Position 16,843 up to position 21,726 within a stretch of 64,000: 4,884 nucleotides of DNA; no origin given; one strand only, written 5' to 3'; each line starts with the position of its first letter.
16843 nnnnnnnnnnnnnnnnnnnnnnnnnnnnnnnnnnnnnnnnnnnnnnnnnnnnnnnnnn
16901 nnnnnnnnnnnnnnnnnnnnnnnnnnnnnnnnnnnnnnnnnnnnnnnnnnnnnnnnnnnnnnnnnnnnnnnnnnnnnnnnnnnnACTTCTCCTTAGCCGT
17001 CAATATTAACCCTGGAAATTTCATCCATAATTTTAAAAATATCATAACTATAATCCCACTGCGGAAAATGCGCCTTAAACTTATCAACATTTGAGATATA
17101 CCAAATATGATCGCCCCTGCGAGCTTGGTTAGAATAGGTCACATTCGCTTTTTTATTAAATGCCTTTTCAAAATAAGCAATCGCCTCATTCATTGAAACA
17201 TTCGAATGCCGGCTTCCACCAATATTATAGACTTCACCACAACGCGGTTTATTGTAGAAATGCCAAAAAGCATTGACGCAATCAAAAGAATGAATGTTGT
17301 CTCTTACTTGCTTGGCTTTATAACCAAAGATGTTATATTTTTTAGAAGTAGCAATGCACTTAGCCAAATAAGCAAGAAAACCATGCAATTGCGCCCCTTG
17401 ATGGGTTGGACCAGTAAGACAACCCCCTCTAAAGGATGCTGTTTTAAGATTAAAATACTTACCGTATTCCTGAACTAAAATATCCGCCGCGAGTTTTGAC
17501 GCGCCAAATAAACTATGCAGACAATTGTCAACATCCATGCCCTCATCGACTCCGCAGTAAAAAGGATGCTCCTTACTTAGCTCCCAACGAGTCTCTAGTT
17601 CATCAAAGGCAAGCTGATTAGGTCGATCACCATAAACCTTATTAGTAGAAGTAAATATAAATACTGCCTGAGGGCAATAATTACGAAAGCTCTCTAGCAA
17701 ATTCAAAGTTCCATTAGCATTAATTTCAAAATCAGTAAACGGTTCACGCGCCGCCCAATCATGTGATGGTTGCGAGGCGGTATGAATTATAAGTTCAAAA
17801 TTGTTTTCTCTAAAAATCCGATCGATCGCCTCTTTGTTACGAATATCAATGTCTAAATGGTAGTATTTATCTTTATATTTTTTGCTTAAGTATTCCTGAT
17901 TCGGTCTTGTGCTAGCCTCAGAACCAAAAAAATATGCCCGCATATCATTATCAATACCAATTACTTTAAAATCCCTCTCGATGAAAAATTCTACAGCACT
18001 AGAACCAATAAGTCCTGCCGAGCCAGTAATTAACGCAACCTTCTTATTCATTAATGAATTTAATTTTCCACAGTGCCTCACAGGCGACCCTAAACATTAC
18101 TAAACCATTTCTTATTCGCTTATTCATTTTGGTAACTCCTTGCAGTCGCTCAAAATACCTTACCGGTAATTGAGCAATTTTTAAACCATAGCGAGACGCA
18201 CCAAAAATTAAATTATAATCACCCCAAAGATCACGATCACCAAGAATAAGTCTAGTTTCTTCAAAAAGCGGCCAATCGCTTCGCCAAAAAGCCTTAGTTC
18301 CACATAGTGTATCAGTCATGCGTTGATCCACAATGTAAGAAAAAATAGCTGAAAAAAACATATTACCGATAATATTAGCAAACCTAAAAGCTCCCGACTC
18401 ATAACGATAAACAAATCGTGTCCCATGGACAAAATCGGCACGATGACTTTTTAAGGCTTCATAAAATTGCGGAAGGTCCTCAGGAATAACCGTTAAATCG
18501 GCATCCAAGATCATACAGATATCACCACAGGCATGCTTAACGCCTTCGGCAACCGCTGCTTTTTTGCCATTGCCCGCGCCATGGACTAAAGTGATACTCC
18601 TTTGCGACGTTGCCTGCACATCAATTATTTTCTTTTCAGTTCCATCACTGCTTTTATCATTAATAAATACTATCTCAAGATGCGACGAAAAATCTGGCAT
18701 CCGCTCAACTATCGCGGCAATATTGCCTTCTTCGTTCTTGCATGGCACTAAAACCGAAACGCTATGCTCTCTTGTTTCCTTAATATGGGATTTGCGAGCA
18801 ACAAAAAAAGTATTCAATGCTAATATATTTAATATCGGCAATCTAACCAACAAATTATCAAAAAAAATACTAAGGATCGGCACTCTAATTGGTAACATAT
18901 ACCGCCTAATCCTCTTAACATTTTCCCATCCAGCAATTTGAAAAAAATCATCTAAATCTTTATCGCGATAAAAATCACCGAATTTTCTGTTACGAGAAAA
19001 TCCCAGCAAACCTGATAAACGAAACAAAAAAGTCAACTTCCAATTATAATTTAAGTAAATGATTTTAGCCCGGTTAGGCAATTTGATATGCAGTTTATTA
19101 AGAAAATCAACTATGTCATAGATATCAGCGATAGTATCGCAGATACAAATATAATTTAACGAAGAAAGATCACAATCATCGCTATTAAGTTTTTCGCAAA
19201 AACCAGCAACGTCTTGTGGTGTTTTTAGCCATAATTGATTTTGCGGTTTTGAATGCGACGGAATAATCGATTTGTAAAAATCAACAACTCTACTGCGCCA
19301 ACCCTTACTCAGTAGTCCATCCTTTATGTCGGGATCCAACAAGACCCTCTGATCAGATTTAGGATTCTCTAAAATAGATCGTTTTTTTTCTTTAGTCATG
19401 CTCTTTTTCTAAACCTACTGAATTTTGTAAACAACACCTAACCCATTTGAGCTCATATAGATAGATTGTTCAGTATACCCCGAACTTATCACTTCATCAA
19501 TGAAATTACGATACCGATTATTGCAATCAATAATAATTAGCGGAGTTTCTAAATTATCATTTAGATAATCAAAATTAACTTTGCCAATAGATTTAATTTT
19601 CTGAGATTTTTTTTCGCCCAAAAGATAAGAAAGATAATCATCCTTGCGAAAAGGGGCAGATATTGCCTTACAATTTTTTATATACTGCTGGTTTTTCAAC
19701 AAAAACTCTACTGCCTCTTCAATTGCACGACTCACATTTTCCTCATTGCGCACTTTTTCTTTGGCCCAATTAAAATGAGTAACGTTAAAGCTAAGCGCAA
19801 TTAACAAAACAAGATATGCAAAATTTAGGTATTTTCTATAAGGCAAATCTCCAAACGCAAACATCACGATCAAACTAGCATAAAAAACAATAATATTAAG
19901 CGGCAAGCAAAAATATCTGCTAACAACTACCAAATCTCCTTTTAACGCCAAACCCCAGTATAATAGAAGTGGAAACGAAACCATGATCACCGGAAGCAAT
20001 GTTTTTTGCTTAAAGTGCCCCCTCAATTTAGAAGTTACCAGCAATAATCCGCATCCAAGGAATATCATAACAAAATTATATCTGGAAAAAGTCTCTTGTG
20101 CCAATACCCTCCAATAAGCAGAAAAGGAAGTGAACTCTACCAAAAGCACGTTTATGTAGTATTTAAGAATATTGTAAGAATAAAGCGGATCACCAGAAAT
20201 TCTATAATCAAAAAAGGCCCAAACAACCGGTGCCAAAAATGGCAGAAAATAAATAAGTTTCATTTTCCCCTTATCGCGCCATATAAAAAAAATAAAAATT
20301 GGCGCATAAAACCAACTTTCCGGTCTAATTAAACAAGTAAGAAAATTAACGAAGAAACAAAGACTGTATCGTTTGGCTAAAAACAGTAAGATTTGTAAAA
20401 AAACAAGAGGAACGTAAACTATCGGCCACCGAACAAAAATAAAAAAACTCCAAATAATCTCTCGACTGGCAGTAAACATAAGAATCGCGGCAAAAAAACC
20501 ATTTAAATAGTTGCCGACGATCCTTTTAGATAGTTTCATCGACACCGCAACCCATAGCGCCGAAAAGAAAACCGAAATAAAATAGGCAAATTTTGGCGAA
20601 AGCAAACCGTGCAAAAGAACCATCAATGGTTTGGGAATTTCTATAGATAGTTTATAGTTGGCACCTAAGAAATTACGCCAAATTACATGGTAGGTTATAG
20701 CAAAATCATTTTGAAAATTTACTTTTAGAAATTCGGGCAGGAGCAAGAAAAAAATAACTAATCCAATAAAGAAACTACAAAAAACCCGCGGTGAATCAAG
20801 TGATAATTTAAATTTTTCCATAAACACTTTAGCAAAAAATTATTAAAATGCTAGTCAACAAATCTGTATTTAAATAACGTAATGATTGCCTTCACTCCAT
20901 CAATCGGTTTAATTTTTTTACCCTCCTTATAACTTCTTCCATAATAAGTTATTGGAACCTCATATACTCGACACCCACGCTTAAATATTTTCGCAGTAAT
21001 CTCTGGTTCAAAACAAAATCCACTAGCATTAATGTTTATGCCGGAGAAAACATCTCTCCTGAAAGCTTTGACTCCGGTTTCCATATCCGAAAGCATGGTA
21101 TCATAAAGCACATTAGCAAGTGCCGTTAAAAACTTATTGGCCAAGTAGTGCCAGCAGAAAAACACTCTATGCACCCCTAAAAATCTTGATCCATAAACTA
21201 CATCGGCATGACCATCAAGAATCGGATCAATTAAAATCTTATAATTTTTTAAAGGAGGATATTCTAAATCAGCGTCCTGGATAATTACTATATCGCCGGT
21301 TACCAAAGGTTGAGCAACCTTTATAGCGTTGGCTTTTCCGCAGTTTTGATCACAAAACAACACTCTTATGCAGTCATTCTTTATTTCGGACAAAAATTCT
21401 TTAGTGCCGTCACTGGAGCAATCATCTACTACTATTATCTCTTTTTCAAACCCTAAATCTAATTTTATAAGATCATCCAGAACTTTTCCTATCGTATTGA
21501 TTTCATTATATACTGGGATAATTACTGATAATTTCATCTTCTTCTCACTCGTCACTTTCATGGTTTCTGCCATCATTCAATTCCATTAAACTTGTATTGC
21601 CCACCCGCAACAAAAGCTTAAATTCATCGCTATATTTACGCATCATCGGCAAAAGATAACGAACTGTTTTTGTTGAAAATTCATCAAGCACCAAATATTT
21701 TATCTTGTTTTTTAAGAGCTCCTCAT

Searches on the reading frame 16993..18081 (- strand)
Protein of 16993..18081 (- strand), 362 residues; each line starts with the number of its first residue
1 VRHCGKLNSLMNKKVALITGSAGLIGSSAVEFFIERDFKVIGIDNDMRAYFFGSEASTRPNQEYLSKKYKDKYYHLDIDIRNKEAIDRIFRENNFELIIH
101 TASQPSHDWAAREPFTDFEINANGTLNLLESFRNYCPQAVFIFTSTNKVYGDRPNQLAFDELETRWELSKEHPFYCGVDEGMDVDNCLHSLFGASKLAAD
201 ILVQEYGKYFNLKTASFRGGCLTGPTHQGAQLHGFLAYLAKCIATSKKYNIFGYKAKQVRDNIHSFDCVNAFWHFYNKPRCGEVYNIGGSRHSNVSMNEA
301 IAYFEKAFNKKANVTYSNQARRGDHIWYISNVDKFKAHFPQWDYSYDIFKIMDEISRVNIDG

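Call 30: search_protein_families(library=pfam, proteins=[window:16993-18081:-], max_evalue=0.001)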
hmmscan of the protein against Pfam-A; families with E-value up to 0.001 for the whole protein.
window:16993-18081:- (362 aa): 6 families
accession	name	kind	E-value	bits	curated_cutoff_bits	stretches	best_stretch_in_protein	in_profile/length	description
PF01370.27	Epimerase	-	1.4e-36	126.6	20.9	1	16-288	1-240/240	NAD dependent epimerase/dehydratase family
PF16363.11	GDP_Man_Dehyd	-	3.3e-28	99.6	27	1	17-334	1-312/332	GDP-mannose 4,6 dehydratase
PF04321.23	RmlD_sub_bind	-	6.2e-09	35.8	27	1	17-152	4-107/287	RmlD substrate binding domain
PF02719.21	Polysacc_synt_2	-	6.3e-08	32.6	20.2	1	17-149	2-131/293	Polysaccharide biosynthesis protein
PF01073.25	3Beta_HSD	-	1.9e-07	30.8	22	1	17-154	1-124/280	3-beta hydroxysteroid dehydrogenase/isomerase family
PF07993.18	NAD_binding_4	-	7.6e-06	25.7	20.1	1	92-251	86-238/258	Male sterility protein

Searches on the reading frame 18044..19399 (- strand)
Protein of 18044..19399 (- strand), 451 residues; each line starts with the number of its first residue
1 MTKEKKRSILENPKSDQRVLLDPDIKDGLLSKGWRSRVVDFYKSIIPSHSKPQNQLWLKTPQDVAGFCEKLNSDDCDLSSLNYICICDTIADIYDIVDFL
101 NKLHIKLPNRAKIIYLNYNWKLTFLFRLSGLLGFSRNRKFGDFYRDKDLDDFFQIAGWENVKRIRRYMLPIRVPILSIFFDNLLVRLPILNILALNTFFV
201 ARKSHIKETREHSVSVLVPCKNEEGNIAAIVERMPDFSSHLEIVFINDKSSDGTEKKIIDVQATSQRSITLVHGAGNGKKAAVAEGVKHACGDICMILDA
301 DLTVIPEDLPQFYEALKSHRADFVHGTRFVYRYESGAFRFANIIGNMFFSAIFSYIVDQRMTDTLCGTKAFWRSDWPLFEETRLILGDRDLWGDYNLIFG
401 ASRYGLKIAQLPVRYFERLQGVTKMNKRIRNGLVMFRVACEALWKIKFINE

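Call 30: search_protein_families(library=pfam, proteins=[window:18044-19399:-], max_evalue=0.001)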
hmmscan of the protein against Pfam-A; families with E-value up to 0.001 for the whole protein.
window:18044-19399:- (451 aa): 3 families
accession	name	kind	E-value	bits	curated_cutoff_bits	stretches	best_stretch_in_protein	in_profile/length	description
PF00535.33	Glycos_transf_2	-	1.6e-24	87.2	23.3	1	215-348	1-132/168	Glycosyl transferase family 2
PF13641.12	Glyco_tranf_2_3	-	6.1e-08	33.4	27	1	213-346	2-137/230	Glycosyltransferase like family 2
PF13506.12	Glyco_transf_21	-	1.8e-05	24.7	21.7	1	275-355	14-93/174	Glycosyl transferase family 21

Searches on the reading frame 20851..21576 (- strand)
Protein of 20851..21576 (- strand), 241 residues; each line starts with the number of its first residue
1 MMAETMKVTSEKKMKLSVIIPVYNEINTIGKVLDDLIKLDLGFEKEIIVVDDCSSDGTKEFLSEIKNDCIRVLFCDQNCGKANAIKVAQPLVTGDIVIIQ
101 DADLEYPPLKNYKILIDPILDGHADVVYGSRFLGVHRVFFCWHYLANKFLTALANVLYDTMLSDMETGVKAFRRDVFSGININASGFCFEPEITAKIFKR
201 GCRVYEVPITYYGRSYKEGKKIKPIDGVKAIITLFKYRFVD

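Call 30: search_protein_families(library=pfam, proteins=[window:20851-21576:-], max_evalue=0.001)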
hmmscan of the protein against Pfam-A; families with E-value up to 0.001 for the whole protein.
window:20851-21576:- (241 aa): 2 families
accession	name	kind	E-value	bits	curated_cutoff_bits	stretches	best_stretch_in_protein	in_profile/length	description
PF00535.33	Glycos_transf_2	-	1.6e-29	103.4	23.3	1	17-177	1-164/168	Glycosyl transferase family 2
PF13641.12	Glyco_tranf_2_3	-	3.7e-05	24.3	27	1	16-103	3-96/230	Glycosyltransferase like family 2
